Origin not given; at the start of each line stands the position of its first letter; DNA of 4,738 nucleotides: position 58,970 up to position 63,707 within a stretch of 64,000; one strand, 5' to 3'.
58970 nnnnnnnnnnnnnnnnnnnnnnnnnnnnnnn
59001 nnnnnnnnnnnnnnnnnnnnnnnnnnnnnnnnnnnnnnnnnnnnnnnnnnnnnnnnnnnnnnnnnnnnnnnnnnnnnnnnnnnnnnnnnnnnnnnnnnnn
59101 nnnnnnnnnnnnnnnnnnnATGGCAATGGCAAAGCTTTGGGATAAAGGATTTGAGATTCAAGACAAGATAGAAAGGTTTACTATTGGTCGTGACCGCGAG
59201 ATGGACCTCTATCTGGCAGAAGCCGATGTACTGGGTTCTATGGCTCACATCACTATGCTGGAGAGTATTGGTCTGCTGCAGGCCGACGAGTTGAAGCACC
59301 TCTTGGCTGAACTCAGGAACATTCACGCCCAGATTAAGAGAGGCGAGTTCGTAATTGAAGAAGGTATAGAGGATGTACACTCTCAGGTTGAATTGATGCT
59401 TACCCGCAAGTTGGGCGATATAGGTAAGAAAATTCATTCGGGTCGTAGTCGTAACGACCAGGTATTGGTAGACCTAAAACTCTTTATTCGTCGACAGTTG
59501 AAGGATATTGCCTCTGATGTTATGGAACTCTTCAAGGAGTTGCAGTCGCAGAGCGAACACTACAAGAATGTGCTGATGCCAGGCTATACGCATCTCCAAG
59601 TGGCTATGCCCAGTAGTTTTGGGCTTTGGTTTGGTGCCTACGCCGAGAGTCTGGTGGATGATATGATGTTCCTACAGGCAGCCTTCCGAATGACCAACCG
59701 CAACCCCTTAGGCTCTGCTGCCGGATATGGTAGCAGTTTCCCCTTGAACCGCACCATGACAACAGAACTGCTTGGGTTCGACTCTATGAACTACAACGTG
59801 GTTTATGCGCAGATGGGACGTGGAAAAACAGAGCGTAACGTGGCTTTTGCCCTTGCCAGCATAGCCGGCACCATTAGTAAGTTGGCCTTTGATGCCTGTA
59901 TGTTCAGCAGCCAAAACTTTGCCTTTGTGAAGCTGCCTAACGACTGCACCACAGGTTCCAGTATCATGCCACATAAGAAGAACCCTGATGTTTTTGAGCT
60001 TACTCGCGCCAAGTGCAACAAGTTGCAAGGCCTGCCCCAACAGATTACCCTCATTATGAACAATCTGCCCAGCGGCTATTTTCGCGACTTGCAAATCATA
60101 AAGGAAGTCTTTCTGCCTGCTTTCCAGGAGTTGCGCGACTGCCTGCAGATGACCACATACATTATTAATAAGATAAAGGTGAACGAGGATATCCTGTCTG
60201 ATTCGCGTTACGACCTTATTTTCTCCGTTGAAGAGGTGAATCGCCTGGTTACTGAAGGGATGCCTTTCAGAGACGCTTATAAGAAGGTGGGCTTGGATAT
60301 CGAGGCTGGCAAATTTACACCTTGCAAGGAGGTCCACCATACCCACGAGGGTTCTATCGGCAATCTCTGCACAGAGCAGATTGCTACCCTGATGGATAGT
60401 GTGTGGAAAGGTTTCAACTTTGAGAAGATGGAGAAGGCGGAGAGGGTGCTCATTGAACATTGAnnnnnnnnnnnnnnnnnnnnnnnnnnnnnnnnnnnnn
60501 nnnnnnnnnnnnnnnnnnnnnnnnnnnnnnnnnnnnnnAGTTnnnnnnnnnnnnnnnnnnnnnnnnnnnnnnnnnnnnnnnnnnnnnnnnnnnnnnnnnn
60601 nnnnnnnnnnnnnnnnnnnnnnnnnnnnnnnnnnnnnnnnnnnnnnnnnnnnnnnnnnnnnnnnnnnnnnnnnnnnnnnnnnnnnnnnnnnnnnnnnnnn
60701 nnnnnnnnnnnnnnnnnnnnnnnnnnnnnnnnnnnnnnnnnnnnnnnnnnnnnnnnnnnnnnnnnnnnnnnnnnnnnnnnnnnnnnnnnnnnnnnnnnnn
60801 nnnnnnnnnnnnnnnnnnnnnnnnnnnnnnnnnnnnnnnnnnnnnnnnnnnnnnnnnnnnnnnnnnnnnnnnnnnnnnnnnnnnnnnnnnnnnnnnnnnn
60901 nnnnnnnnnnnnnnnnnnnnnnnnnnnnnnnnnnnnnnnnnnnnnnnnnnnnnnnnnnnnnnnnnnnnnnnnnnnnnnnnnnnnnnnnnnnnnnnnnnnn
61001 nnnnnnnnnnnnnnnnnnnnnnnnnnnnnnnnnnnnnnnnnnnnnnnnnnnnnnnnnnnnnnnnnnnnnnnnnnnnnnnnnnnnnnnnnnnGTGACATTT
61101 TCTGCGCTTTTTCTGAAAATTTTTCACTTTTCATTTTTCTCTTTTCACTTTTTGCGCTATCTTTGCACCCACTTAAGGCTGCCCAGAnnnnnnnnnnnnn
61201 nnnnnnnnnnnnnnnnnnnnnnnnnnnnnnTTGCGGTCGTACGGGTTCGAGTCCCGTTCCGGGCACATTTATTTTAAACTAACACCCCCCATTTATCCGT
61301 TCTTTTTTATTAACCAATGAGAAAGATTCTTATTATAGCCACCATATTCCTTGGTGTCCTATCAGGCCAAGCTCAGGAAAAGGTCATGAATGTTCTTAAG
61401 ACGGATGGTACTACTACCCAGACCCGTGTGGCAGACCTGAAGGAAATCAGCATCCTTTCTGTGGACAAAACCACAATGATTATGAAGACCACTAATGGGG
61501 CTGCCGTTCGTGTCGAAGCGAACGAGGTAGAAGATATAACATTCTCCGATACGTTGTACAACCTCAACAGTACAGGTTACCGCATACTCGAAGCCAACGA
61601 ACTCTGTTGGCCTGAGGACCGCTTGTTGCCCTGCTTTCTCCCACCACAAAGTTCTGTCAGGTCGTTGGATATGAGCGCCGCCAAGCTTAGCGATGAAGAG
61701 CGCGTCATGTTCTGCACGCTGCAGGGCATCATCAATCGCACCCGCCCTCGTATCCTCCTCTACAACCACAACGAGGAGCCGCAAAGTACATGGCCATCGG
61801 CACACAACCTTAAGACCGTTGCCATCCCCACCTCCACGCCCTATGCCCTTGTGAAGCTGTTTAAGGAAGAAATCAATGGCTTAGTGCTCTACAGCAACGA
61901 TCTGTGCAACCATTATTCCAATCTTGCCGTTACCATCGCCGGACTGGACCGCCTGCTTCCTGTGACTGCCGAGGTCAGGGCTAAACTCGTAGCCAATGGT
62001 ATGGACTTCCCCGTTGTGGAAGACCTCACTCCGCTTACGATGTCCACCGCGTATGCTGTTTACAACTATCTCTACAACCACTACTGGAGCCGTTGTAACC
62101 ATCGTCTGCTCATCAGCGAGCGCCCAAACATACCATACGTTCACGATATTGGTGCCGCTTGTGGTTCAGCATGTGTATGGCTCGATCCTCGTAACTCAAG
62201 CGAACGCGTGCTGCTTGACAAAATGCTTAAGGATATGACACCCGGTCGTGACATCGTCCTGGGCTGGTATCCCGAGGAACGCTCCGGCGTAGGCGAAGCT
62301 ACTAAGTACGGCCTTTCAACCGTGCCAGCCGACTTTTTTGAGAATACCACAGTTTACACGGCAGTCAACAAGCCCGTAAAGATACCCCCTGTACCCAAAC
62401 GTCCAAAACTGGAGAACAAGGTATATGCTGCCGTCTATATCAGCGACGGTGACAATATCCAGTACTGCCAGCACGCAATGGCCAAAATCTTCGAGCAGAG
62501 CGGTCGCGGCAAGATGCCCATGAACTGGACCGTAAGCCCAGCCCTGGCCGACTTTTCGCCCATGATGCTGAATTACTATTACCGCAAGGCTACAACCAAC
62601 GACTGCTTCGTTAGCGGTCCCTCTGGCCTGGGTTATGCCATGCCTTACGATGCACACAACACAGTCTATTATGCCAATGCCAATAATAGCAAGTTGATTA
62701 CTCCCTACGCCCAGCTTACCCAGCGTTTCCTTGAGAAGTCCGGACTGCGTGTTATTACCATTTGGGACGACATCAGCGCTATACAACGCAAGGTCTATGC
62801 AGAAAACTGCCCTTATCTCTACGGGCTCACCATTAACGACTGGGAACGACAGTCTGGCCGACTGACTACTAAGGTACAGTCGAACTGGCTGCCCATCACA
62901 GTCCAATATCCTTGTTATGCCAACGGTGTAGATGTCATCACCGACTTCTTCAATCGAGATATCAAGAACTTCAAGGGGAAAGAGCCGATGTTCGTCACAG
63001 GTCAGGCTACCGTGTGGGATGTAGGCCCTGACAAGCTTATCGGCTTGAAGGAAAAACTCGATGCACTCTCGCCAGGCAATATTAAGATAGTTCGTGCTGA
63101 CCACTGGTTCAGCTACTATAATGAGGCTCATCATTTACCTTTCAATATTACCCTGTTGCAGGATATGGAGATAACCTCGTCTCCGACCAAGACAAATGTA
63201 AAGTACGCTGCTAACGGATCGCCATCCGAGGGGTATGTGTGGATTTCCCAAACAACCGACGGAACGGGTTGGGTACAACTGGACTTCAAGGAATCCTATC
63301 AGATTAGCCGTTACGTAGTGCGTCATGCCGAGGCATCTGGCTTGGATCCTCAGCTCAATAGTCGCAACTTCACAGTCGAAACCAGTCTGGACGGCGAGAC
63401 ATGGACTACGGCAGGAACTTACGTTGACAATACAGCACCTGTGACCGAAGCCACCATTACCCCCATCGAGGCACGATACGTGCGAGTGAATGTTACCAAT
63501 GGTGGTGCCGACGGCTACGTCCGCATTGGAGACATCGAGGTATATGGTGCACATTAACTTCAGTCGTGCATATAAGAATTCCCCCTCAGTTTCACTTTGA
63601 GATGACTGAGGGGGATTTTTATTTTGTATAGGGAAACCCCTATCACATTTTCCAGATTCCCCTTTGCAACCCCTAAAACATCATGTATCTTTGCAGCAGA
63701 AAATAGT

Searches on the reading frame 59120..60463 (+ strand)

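Call 89: search_protein_families(library=pfam, proteins=[window:59120-60463:+], max_evalue=0.00001)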
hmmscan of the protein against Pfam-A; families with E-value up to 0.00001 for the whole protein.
window:59120-60463:+ (447 aa): 1 family
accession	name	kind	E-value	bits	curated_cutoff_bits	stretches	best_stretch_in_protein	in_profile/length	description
PF00206.25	Lyase_1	-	2.3e-48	165.7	27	1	28-304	20-312/312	Lyase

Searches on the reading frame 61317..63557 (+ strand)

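Call 89: search_protein_families(library=pfam, proteins=[window:61317-63557:+], max_evalue=0.00001)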
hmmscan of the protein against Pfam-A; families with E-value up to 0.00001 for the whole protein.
window:61317-63557:+ (746 aa): 6 families
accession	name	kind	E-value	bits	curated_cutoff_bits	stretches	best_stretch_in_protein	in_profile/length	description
PF14323.11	GxGYxYP_C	-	2.2e-39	136.2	27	1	367-600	1-240/242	GxGYxYP putative glycoside hydrolase C-terminal domain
PF22633.2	F5_F8_type_C_2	-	3e-15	57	27.8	1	631-724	2-91/91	NedA-like, galactose-binding domain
PF00754.31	F5_F8_type_C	-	5.2e-15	56.1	28.2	1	624-732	10-119/127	F5/8 type C domain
PF20958.2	GxGYxYP_N_3rd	-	2e-11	44.3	24.4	1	275-348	16-90/91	GxGYxYP third domain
PF20957.2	GxGYxYP_N_2nd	-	2.8e-08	34.2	24.5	1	186-260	1-68/68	GxGYxYP_N second domain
PF16216.10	GxGYxYP_N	-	1.4e-06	28.4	23.9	1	121-159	7-45/72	GxGYxYP_N 1st domain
